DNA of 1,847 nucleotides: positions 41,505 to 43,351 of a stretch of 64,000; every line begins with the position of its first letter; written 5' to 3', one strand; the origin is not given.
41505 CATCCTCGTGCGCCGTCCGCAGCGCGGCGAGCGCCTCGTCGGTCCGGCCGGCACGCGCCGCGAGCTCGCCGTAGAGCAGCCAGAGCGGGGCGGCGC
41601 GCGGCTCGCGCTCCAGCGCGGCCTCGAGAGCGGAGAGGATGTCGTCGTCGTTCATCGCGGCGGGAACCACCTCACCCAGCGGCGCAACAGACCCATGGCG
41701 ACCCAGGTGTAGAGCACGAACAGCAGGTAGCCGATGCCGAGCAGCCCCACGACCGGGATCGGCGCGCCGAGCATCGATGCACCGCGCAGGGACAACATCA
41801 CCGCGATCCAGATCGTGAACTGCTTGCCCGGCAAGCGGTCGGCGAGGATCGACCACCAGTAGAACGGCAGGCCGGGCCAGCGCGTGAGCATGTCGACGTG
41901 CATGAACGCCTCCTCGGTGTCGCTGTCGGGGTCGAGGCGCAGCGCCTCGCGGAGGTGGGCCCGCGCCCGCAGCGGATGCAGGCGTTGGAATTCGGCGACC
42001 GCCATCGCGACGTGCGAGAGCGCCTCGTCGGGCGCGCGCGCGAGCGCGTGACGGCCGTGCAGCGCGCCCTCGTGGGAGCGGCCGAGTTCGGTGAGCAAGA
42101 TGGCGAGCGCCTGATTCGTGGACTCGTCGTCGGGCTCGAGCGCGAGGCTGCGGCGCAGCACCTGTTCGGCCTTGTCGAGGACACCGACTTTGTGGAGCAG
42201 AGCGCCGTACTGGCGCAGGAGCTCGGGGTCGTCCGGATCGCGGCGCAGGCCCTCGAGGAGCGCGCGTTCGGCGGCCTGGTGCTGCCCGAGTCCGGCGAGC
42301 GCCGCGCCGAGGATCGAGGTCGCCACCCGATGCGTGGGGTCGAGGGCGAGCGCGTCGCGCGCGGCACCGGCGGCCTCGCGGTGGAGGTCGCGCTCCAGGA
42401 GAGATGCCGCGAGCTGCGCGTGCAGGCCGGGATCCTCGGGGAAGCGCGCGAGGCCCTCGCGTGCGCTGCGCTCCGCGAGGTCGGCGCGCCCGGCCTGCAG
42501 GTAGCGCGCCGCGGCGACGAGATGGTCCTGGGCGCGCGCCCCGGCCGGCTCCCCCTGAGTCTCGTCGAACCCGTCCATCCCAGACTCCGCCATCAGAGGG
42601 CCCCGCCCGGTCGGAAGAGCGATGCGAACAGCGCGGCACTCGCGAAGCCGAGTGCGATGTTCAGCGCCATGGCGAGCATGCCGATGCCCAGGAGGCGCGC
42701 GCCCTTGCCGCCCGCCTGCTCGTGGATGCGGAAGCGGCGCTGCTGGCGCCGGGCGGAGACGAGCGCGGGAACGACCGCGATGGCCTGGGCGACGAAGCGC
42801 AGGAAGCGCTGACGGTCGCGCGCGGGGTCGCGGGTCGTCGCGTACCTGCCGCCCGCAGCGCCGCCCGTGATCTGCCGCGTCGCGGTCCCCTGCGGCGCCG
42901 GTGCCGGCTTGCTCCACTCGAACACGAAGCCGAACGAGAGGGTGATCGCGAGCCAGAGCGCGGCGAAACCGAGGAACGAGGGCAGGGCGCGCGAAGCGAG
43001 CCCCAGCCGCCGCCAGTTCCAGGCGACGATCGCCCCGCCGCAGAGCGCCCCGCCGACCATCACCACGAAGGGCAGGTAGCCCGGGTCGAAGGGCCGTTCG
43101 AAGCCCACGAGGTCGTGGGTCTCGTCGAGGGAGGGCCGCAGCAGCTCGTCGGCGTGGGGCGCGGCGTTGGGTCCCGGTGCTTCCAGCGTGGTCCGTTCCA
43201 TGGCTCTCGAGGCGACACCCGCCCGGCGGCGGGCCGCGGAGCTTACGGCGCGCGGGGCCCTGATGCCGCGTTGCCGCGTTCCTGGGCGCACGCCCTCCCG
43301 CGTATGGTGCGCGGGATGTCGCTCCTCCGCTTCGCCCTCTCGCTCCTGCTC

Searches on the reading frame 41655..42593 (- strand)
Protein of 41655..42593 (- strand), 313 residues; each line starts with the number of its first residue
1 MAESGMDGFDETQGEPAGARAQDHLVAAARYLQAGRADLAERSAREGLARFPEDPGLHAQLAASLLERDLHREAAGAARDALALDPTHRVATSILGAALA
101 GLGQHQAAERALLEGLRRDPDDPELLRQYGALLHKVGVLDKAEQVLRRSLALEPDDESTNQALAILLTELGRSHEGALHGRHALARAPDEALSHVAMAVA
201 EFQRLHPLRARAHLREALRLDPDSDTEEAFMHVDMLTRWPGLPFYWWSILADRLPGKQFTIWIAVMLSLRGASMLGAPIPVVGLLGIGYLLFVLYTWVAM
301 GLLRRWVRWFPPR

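Call 4: search_protein_families(library=pfam, proteins=[window:41655-42593:-], max_evalue=0.01)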
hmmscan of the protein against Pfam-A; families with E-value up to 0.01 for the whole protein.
window:41655-42593:- (313 aa): 11 families
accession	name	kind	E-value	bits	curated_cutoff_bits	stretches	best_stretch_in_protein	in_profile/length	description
PF13428.12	TPR_14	-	1.2e-14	53.8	23.5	3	94-131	6-43/44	Tetratricopeptide repeat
PF13431.12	TPR_17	-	2.8e-13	49.4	24.4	0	112-144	2-34/34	Tetratricopeptide repeat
PF07719.23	TPR_2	-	8.7e-13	47.8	27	0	192-223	2-33/34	Tetratricopeptide repeat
PF14559.12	TPR_19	-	1.5e-09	38.5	25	1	66-125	2-61/68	Tetratricopeptide repeat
PF13429.12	TPR_15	-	3e-08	33.9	26.2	1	26-148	151-273/280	Tetratricopeptide repeat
PF00515.34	TPR_1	-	3.3e-08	33.4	27.8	0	95-122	7-34/34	Tetratricopeptide repeat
PF13181.12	TPR_8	-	6.1e-06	26.4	25.7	0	95-122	7-34/34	Tetratricopeptide repeat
PF13414.12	TPR_11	-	8.6e-06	25.8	26.8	0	101-137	6-42/42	TPR repeat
PF13432.12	TPR_16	-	4.4e-05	24.3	32.7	1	98-156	6-64/65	Tetratricopeptide repeat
PF23914.1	TPR_CcmH_CycH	-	0.00014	22.2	42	1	112-226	39-156/158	Cytochrome c-type biogenesis protein H TPR domain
PF13371.12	TPR_9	-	0.00038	20.9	35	1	99-162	5-68/73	Tetratricopeptide repeat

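Call 5: search_protein_families(library=padloc, proteins=[window:41655-42593:-], max_evalue=0.01)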
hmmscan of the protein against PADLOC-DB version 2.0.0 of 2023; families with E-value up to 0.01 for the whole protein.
window:41655-42593:- (313 aa): 1 family
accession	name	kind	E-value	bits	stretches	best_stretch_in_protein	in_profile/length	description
PDLC01101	PrimPol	-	5e-06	23.5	1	127-194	37-104/490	adaptation polymerase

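Call 6: search_protein_families(library=ncbifam, proteins=[window:41655-42593:-], max_evalue=0.01)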
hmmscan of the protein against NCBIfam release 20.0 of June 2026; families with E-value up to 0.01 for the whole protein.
window:41655-42593:- (313 aa): 13 families
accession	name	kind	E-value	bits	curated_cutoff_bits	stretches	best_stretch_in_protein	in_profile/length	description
TIGR02521.1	type_IV_pilW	equivalog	4.3e-14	52.6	154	1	58-148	34-124/234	type IV pilus biogenesis/stability protein PilW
TIGR02917.1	PEP_TPR_lipo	equivalog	1.7e-12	46.1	312.2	1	21-235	227-441/899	XrtA/PEP-CTERM system TPR-repeat protein PrsT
NF040959.1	MamA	equivalog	4.6e-12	45.8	200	1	27-178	43-193/204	magnetosome protein MamA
NF033920.0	C39_PA2778_fam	equivalog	1.9e-09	37.3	150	2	15-118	150-253/255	PA2778 family cysteine peptidase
TIGR00540.1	TPR_hemY_coli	hypoth_equivalog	2.3e-08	33.2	142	1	116-179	319-381/385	heme biosynthesis-associated TPR protein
NF033758.1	gliding_GltE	equivalog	8.1e-06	25.1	225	1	45-223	144-322/411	adventurous gliding motility TPR repeat lipoprotein GltE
NF008520.0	PRK11447.1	equivalog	1.9e-05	22.6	858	2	59-133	465-539/1157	cellulose synthase complex outer membrane protein BcsC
TIGR03939.1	PGA_TPR_OMP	equivalog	3.6e-05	22.2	366.65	0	100-190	97-187/800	poly-beta-1,6 N-acetyl-D-glucosamine export porin PgaA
NF052415.1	T3SS_chap_SctY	equivalog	7.1e-05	23.3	70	0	120-218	3-104/106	type III secretion apparatus assembly chaperone SctY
NF007302.0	PRK09782.1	equivalog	0.00036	18.6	1223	1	13-150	572-707/990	phage receptor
NF008757.0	PRK11788.1-5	equivalog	0.0019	17.4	363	0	135-224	119-213/388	lipopolysaccharide assembly protein LapB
NF040561.1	PrimPol_Msp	equivalog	0.0025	16.4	200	1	121-191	23-85/515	CRISPR-associated primase-polymerase type A1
NF033762.1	social_mot_Tgl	equivalog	0.0093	15.3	225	0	135-189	43-98/252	social motility TPR repeat lipoprotein Tgl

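Call 73: predict_structure(protein=window:41655-42593:-)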
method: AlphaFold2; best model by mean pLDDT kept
length: 313 residues; sequences in the alignment: 1
mean_pLDDT: 73.7   pTM: 0.57
mean pLDDT of the five models: 73.7, 71.0, 67.3, 57.4, 56.7
residues with pLDDT >= 90: 114; 70-90: 63; 50-70: 83; < 50: 53
segments of 3 or more residues with pLDDT < 50: 1-3, 10-12, 216-221, 223-244, 246-255
pLDDT, mean of each block of 10 residues (from residue 1): 47 58 93 96 97 96 98 98 94 97 96 94 94 87 87 80 74 55 52 55 61 50 43 39 43 48 54 56 74 87 85 59
secondary structure, 60 per line:
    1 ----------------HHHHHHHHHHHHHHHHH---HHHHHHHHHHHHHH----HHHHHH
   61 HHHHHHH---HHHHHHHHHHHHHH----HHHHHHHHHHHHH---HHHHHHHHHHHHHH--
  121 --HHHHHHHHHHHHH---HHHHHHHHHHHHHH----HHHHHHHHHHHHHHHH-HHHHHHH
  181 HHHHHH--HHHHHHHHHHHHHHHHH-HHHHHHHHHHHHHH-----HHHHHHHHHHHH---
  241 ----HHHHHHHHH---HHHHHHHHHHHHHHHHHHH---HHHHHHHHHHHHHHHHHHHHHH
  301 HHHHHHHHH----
elements in order: H17-33 H37-50 H55-67 H71-84 H89-101 H105-118 H123-135 H139-152 H157-172 H174-186 H189-205 H207-220 H226-237 H245-253 H257-275 H279-309

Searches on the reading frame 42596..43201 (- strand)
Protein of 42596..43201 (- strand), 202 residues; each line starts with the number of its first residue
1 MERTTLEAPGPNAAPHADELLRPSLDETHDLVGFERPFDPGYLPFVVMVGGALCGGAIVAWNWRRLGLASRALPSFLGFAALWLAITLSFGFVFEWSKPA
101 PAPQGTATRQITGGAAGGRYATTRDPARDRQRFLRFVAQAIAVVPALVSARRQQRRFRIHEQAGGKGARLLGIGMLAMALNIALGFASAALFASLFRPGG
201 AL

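Call 4: search_protein_families(library=pfam, proteins=[window:42596-43201:-], max_evalue=0.01)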
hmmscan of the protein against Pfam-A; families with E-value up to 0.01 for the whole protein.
window:42596-43201:- (202 aa): 1 family
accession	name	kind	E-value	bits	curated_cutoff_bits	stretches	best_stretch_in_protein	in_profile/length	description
PF07331.16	TctB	-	0.0013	19.3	29.1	0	33-96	22-88/137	Tripartite tricarboxylate transporter TctB family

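Call 5: search_protein_families(library=padloc, proteins=[window:42596-43201:-], max_evalue=0.01)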
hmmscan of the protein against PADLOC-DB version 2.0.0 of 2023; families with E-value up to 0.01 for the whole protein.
window:42596-43201:- (202 aa): 0 families

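Call 6: search_protein_families(library=ncbifam, proteins=[window:42596-43201:-], max_evalue=0.01)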
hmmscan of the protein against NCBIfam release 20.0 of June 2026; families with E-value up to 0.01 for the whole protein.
window:42596-43201:- (202 aa): 0 families

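Call 55: find_homologous_proteins(query=window:42596-43201:-, max_evalue=0.001)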
Query window:42596-43201:- (202 aa): 2 proteins with E <= 0.001 among 1866 candidates.
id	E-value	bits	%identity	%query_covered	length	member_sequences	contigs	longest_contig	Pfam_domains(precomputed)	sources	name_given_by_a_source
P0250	3.5e-125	434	99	100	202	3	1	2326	-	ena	-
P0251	1.1e-114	399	91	100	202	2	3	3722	-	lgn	-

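Call 62: search_protein_representatives(protein=window:42596-43201:-)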
Query: 202 residues. Proteins with E-value up to 0.001 (for the whole library): 161; up to 1e-10: 37; up to 1e-30: 2. The best 150 are listed.
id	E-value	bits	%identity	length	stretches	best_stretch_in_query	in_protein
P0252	4.2e-46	173.8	52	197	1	18-195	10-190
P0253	2.4e-36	141.9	45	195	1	15-192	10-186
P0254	6.5e-18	81.8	43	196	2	11-93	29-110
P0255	1.3e-17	80.8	37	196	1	17-182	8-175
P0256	1.6e-17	80.5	41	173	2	11-84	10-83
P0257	1.7e-17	80.4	45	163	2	18-86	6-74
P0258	3.7e-17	79.3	45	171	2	13-92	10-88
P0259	5.5e-15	72.2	40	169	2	18-95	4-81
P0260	7.0e-15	71.9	37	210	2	17-90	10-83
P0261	7.1e-15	71.9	41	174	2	9-72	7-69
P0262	7.5e-15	71.8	44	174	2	18-88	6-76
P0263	1.8e-14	70.5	43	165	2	16-86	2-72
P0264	2.9e-14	69.9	40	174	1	23-178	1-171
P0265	5.6e-14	68.9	43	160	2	18-100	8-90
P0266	7.0e-14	68.6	36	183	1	18-191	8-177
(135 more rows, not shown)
